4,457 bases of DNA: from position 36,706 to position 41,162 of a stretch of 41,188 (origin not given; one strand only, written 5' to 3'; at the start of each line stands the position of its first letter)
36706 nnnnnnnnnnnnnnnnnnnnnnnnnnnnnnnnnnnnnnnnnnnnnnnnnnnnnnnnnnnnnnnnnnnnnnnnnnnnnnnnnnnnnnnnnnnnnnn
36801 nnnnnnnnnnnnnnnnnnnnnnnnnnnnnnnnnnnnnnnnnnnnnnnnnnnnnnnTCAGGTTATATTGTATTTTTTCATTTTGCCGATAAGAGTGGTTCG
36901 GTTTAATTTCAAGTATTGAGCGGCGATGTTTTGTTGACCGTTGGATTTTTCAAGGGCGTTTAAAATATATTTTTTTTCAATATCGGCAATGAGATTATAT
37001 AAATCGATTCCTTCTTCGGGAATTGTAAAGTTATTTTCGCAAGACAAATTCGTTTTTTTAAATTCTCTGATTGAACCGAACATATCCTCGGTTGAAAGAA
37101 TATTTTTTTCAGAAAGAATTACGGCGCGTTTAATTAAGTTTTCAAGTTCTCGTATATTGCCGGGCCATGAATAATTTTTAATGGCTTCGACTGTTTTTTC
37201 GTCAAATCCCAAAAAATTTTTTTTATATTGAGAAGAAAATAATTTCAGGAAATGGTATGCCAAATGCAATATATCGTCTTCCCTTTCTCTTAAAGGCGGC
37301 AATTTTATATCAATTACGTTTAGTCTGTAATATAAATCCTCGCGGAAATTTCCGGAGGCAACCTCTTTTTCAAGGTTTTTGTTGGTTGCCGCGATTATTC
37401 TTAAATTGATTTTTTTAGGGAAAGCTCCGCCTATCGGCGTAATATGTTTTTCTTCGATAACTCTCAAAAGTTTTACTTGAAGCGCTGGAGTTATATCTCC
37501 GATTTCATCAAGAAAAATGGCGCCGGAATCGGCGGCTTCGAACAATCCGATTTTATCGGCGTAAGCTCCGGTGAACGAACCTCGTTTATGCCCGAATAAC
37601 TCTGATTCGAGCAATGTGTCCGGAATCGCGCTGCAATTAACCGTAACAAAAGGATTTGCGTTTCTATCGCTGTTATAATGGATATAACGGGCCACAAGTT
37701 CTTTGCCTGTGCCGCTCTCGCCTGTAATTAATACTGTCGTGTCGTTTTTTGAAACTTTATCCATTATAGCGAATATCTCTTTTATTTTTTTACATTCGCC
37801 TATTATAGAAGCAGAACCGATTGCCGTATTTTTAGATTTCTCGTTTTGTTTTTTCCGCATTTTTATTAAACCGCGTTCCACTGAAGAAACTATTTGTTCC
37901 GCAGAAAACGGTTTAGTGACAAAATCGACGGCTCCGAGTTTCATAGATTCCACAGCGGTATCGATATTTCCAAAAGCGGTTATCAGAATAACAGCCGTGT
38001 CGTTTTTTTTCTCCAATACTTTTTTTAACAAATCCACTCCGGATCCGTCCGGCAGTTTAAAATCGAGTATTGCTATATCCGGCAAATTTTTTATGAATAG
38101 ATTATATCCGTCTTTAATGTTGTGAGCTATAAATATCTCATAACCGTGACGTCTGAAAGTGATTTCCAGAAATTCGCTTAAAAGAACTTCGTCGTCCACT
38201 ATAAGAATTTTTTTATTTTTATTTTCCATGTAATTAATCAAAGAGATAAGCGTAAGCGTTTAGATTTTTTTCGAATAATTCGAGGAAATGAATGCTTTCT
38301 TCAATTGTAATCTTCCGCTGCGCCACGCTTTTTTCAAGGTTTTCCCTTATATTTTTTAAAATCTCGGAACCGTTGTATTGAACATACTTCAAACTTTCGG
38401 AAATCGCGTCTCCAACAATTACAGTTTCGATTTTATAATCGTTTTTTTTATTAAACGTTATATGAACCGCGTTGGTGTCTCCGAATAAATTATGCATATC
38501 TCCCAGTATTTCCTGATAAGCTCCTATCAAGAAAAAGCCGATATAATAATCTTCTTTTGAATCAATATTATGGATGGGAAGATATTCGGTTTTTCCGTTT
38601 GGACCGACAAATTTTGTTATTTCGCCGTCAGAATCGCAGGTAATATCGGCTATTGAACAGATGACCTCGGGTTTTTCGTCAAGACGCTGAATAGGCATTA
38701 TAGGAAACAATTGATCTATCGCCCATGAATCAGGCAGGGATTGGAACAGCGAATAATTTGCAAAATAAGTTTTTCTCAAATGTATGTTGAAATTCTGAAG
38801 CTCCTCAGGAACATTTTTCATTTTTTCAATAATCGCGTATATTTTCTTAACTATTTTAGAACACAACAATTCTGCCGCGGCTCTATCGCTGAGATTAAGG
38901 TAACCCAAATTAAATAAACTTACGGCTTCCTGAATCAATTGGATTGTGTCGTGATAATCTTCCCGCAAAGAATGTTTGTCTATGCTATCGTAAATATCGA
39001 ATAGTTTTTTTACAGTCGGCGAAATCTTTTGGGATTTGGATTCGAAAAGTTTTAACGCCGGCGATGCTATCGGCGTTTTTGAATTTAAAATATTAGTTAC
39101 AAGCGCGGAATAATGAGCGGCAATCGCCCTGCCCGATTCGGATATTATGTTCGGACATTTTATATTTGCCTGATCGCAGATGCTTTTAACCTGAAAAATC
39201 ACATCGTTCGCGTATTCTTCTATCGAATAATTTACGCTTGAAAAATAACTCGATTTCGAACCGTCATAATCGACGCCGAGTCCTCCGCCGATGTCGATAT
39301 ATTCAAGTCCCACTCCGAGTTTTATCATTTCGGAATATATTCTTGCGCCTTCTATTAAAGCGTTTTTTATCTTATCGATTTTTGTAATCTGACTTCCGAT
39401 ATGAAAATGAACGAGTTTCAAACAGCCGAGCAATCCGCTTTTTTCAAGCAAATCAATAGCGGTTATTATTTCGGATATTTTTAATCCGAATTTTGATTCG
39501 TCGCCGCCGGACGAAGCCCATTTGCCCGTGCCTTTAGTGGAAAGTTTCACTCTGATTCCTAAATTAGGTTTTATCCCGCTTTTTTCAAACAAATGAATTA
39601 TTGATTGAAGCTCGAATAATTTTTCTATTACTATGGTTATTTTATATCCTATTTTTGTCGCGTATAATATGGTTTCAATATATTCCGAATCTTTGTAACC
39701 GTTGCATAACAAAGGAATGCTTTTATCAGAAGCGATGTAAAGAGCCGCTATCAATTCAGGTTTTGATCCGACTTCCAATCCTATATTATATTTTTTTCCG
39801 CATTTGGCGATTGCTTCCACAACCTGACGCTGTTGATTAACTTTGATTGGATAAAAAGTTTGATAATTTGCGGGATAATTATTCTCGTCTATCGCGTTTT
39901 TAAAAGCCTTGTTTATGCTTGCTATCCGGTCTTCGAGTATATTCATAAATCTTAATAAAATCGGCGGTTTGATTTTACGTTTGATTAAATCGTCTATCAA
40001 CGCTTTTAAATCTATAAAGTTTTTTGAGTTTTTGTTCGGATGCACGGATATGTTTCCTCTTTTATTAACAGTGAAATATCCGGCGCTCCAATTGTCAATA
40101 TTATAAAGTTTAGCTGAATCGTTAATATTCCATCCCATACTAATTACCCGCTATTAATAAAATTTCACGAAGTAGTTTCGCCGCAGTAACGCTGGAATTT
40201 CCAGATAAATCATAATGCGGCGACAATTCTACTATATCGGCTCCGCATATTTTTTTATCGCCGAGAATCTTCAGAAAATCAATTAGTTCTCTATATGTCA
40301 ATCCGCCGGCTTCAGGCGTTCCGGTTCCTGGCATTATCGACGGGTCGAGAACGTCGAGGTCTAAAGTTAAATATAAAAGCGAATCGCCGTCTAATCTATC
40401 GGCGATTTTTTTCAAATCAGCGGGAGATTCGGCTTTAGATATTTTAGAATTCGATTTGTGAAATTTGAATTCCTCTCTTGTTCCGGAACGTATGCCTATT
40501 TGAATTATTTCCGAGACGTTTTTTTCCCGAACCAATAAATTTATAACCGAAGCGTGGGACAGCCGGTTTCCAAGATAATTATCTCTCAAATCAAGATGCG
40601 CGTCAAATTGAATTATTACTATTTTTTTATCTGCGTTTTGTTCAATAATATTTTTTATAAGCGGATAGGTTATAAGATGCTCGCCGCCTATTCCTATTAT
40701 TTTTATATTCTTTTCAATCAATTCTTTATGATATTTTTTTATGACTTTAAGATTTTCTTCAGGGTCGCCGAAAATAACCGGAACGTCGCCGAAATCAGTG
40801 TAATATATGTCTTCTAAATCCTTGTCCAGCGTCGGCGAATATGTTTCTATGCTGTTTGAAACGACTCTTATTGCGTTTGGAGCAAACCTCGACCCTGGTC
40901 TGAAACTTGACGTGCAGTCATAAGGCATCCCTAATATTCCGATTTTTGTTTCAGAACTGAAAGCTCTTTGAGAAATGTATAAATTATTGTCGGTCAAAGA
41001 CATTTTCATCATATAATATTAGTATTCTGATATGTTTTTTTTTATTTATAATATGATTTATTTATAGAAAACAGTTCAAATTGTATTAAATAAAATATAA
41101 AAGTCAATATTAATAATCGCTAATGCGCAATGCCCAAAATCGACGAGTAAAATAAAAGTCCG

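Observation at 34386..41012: Six-gene translationally coupled operon joining polyamine synthesis to a sigma-54 activator, an HprK-like kinase and two SAM methyltransferases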

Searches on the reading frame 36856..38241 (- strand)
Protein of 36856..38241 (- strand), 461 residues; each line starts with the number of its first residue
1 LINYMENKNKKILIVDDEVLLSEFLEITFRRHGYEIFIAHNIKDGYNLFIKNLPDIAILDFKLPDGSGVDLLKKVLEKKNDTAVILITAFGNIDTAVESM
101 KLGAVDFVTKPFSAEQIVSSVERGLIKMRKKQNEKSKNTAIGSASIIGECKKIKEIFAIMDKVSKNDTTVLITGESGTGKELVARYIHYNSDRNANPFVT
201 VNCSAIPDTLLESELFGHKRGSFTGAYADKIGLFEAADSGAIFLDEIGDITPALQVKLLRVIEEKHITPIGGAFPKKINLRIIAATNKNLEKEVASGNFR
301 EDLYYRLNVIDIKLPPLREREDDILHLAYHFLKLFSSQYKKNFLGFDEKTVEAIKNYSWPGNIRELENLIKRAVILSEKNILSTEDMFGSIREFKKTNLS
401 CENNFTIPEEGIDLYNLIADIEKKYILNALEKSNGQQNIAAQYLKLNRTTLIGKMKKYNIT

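Call 3: search_protein_families(library=pfam, proteins=[window:36856-38241:-], max_evalue=0.01)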
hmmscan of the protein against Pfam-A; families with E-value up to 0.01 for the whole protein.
window:36856-38241:- (461 aa): 13 families
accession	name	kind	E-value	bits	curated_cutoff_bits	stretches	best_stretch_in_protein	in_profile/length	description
PF00158.32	Sigma54_activat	-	3.8e-69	232.1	20.2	1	146-312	1-167/168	Sigma-54 interaction domain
PF14532.12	Sigma54_activ_2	-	1.5e-24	87.2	25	1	147-317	1-138/138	Sigma-54 interaction domain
PF00072.30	Response_reg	-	2.5e-24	86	30.2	1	12-121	1-110/111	Response regulator receiver domain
PF25601.1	AAA_lid_14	-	3e-23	81.9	27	1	318-396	1-79/87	AAA+ ATPase lid domain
PF02954.25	HTH_8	-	4e-11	42.9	22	1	418-458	2-42/42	Bacterial regulatory protein, Fis family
PF07728.20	AAA_5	-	1.5e-08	35.2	22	1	170-290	2-125/139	AAA domain (dynein-related subfamily)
PF07724.20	AAA_2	-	4e-06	27.4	27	1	168-296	4-133/166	AAA domain (Cdc48 subfamily)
PF00004.35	AAA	-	4.8e-05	24.2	21.2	1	170-288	1-110/131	ATPase family associated with various cellular activities (AAA)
PF18024.7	HTH_50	-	0.00029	20.9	27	1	412-460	2-49/50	Helix-turn-helix domain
PF20720.3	nSTAND3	-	0.00059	20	27.2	0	162-190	12-40/155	Novel STAND NTPase 3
PF12775.13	AAA_7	-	0.0017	18.3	25.8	1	156-205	22-71/181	P-loop containing dynein motor region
PF00493.29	MCM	-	0.0077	15.8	23.3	0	164-287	54-172/224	MCM P-loop domain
PF13191.12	AAA_16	-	0.0078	17.2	32.6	0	153-206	9-63/167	AAA ATPase domain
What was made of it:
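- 36856..38229 (-): Orphan sigma-54 enhancer-binding response regulator (REC, AAA+, HTH_8; 457 aa from ATG 38229, 461 aa if the start is TTG 38241). Response_reg 12-121 (86 bits), Sigma54_activat 146-312 (232 bits), AAA_lid_14 and HTH_8 (call 3).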

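Call 4: search_protein_families(library=ncbifam, proteins=[window:36856-38241:-], max_evalue=0.01)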
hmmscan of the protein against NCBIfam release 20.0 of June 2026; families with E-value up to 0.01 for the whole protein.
window:36856-38241:- (461 aa): 111 families (the best 25 are shown)
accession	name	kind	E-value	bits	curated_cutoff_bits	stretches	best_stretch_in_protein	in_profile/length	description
NF008469.0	PRK11361.1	equivalog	8.3e-132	440.2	714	1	9-461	4-457/461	acetoacetate metabolism transcriptional regulator AtoC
TIGR01818.1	ntrC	equivalog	1.9e-120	402.8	558.6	1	12-457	1-462/463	nitrogen regulation protein NR(I)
TIGR02915.1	PEP_resp_reg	equivalog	1.3e-114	383.5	502.6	1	12-460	1-444/445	PEP-CTERM-box response regulator transcription factor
NF041946.1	LuxO_transreg_Vib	equivalog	1.1e-109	367.3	800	1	34-459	21-461/463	quorum-sensing sigma-54 dependent transcriptional regulator LuxO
NF041552.1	TF_PrdR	equivalog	1.2e-109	367.3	795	1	130-459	253-577/577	sigma-54 dependent transcriptional regulator PrdR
NF007689.0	PRK10365.1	equivalog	1.3e-107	360.4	760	1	5-456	1-440/441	sigma-54-dependent response regulator transcription factor ZraR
TIGR01817.1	nifA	equivalog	2.9e-104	349.7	528.85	1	126-402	178-453/534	nif-specific transcriptional activator NifA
NF008176.1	PRK10923.1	equivalog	2.9e-100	336.1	620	1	10-456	4-464/469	nitrogen regulation protein NR(I)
NF049963.1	RespRegFlgRCampy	domain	1.1e-98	330.9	750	1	12-397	3-387/429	fla regulon two-component system response regulator FlgR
NF051870.1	NAssimRespRegNtrX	equivalog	7e-98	328.5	600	1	10-457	2-449/452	nitrogen assimilation response regulator NtrX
NF038308.1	RNA_repair_RtcR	equivalog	3.2e-97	326.6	650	1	92-459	122-517/530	RNA repair transcriptional activator RtcR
NF003451.0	PRK05022.1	equivalog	3.2e-97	326.4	476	1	116-460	163-510/512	nitric oxide reductase transcriptional regulator NorR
NF011695.0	PRK15115.1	equivalog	1.1e-95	321.1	763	1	5-385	2-376/445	two-component system response regulator GlrR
NF050807.1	TransRegFlbDCaul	equivalog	1.1e-94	317.9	750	1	71-459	60-439/454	sigma-54-dependent transcriptional regulator FlbD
TIGR02974.1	phageshock_pspF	equivalog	5.7e-82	275.6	443.55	1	146-380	1-236/336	phage shock protein operon transcriptional activator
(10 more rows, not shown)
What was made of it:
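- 36856..38229 (-): Best NCBIfam hit is AtoC at 440 bits, below its 714 cutoff (call 4).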

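Call 97: search_protein_families(library=padloc, proteins=[window:36856-38241:-], max_evalue=0.001)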
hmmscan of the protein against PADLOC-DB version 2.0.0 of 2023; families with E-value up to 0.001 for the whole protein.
window:36856-38241:- (461 aa): 5 families
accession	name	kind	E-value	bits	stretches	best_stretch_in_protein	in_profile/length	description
PDLC01995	RtcR_PspF2--CARF_AAA_HTH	-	1.4e-118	395.1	1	97-460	122-480/481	-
PDLC01993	RtcR--CARF_AAA_HTH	-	5.7e-53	178.1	1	131-397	167-442/523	-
PDLC01994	RtcR_PspF1--CARF_AAA_HTH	-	1.5e-52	177.2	1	110-457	128-467/468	-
PDLC04055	PD-T4-6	-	1.3e-06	25.5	1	5-134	361-492/496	-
PDLC02196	IetA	-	0.00065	17.2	0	159-205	114-157/374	-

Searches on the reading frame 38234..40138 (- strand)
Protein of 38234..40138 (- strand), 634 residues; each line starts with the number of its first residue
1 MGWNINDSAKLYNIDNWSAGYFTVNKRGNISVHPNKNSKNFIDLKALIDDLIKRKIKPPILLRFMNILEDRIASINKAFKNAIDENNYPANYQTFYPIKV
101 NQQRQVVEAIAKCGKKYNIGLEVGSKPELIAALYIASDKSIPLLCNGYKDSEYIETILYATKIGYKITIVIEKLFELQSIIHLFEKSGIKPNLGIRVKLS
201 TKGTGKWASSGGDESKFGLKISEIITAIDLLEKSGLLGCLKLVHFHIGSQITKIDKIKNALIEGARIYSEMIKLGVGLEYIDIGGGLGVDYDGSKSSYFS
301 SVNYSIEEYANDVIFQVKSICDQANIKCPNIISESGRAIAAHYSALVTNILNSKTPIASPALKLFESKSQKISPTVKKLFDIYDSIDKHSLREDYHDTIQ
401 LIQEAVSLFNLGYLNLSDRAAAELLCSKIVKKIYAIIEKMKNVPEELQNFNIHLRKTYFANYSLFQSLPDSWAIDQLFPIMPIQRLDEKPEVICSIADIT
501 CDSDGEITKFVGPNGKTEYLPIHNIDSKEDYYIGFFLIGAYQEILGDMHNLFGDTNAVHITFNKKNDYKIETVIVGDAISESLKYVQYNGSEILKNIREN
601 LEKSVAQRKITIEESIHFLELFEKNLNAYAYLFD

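Call 3: search_protein_families(library=pfam, proteins=[window:38234-40138:-], max_evalue=0.01)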
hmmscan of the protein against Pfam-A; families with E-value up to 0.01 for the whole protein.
window:38234-40138:- (634 aa): 3 families
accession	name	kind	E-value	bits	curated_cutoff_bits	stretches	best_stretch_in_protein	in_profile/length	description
PF02784.22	Orn_Arg_deC_N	-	2.3e-39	135.7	23.4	1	74-341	3-247/247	Pyridoxal-dependent decarboxylase, pyridoxal binding domain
PF17810.6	Arg_decarb_HB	-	4.9e-19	68.8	23.3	1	374-449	6-82/84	Arginine decarboxylase helical bundle domain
PF17944.6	Arg_decarbox_C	-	6.8e-10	39.8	23.3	1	581-632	3-51/51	Arginine decarboxylase C-terminal helical extension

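Call 4: search_protein_families(library=ncbifam, proteins=[window:38234-40138:-], max_evalue=0.01)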
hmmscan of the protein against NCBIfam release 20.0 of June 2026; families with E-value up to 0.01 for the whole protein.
window:38234-40138:- (634 aa): 5 families
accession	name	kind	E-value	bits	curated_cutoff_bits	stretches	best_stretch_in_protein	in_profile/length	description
NF003763.0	PRK05354.1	equivalog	2.4e-256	852.3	369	1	3-632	9-633/636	biosynthetic arginine decarboxylase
TIGR01273.1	speA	equivalog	2.2e-251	835.8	624.1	1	3-632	1-623/624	arginine decarboxylase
TIGR01048.1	lysA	equivalog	6.4e-33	113.9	297.9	1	52-354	19-297/417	diaminopimelate decarboxylase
TIGR03099.1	dCO2ase_PEP1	hypoth_equivalog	1.3e-15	57.4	478.45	1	86-355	44-295/398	pyridoxal-dependent decarboxylase, exosortase A system-associated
NF006515.0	PRK08961.1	equivalog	1.7e-12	46.2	802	1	93-296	528-715/861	bifunctional aspartate kinase/diaminopimelate decarboxylase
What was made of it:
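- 38234..40138 (-): speA, biosynthetic arginine decarboxylase (634 aa). NF003763 at 852 bits and TIGR01273 at 836 bits (call 4).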

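Call 84: list_cluster_members(proteins=[P0001, P0003, P0009, window:38234-40138:-, L003:5669-7558:+])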
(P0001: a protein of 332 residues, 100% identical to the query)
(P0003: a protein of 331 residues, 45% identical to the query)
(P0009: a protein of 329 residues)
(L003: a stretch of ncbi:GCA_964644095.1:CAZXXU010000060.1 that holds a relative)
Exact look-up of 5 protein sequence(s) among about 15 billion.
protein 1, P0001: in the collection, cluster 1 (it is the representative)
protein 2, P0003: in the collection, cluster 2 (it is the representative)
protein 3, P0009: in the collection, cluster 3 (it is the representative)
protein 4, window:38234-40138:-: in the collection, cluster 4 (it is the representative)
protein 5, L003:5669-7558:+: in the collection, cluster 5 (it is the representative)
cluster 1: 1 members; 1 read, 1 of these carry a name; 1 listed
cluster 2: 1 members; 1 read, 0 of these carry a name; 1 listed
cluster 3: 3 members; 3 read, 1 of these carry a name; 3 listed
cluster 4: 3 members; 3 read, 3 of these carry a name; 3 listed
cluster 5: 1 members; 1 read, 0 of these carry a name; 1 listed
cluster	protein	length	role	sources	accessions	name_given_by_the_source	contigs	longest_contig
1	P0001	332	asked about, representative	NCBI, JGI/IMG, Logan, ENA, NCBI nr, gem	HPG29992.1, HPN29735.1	MAG TPA: hypothetical protein PKY81_02140 [bacterium] | hypothetical protein [bacterium]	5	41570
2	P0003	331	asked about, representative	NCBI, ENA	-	-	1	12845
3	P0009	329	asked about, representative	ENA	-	-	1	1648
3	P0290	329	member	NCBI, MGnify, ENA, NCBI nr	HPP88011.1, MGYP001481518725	MAG TPA: hypothetical protein PLM75_09155 [bacterium] | CR=1 FL=1 | hypothetical protein [bacterium]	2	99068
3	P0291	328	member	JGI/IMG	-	-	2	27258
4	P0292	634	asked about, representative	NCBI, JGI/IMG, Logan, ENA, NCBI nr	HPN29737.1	MAG TPA: biosynthetic arginine decarboxylase [bacterium] | biosynthetic arginine decarboxylase [bacterium]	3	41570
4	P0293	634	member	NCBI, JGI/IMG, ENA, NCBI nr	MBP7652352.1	biosynthetic arginine decarboxylase [Candidatus Dependentiae bacterium]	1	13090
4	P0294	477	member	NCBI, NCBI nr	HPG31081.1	MAG TPA: biosynthetic arginine decarboxylase, partial [bacterium] | biosynthetic arginine decarboxylase [bacterium]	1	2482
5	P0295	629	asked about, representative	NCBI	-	-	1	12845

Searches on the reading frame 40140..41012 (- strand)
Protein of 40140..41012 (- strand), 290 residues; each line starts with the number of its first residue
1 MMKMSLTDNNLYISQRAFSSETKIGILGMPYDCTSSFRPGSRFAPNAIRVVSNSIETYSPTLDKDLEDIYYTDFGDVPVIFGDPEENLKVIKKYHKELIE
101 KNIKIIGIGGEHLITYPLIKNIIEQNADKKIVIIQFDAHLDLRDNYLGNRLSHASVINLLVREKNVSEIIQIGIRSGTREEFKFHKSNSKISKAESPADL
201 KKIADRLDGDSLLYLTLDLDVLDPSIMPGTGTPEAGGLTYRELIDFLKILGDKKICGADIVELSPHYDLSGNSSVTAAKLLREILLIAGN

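Call 3: search_protein_families(library=pfam, proteins=[window:40140-41012:-], max_evalue=0.01)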
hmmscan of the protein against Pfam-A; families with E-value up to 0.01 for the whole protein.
window:40140-41012:- (290 aa): 1 family
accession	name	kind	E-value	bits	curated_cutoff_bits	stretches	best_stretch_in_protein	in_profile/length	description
PF00491.26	Arginase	-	1.8e-76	257.7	22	1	23-285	2-278/280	Arginase family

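Call 4: search_protein_families(library=ncbifam, proteins=[window:40140-41012:-], max_evalue=0.01)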
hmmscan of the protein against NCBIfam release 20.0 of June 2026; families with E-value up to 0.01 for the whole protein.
window:40140-41012:- (290 aa): 5 families
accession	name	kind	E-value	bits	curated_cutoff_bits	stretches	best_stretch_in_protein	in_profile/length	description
TIGR01230.1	agmatinase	equivalog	1.7e-81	273.8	174.3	1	13-286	4-274/275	agmatinase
NF002564.0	PRK02190.1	subfamily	3.1e-57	194.1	302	1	17-287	28-300/307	agmatinase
TIGR01227.1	hutG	equivalog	7.3e-34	117.4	229.15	1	20-285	33-306/307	formimidoylglutamase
TIGR01229.1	rocF_arginase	equivalog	8.2e-22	77.9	227.6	2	200-276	207-284/300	arginase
NF010347.0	PRK13775.1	equivalog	4.2e-09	36.1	381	1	85-280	109-319/331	formimidoylglutamase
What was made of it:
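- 40140..41012 (-): speB, agmatinase (290 aa); first gene of the conserved block. TIGR01230 at 273.8 bits (cutoff 174.3) and Pfam Arginase at 1.8e-76 (calls 3, 4).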

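Call 41: find_encoding_contigs(protein=window:40140-41012:-, flank=10000, max_places=5)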
Protein window:40140-41012:- (290 aa): 5 contigs read that carry it; 2 places shown.
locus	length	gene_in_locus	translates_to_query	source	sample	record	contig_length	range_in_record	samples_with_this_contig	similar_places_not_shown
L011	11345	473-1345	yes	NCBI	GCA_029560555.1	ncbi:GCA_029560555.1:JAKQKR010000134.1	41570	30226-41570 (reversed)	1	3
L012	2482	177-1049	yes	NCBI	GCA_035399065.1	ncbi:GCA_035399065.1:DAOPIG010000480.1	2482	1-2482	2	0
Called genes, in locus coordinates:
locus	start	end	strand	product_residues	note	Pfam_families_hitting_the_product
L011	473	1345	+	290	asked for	PF00491:Arginase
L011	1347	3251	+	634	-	PF02784:Orn_Arg_deC_N, PF17810:Arg_decarb_HB, PF17944:Arg_decarbox_C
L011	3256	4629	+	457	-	PF00072:Response_reg, PF00158:Sigma54_activat, PF14532:Sigma54_activ_2, PF07724:AAA_2 (weak), PF07728:AAA_5, PF25601:AAA_lid_14, PF02954:HTH_8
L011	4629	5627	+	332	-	PF27840:ScmC (faint)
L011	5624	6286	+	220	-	PF13489:Methyltransf_23, PF13847:Methyltransf_31, PF08241:Methyltransf_11, PF08242:Methyltransf_12, PF13649:Methyltransf_25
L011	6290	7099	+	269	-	PF08241:Methyltransf_11 (weak), PF13649:Methyltransf_25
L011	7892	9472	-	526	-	PF01145:Band_7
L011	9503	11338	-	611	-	PF13522:GATase_6, PF13537:GATase_7, PF01380:SIS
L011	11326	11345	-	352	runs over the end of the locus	PF01636:APH, PF02958:EcKL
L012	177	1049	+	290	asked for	PF00491:Arginase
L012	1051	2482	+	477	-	PF02784:Orn_Arg_deC_N, PF17810:Arg_decarb_HB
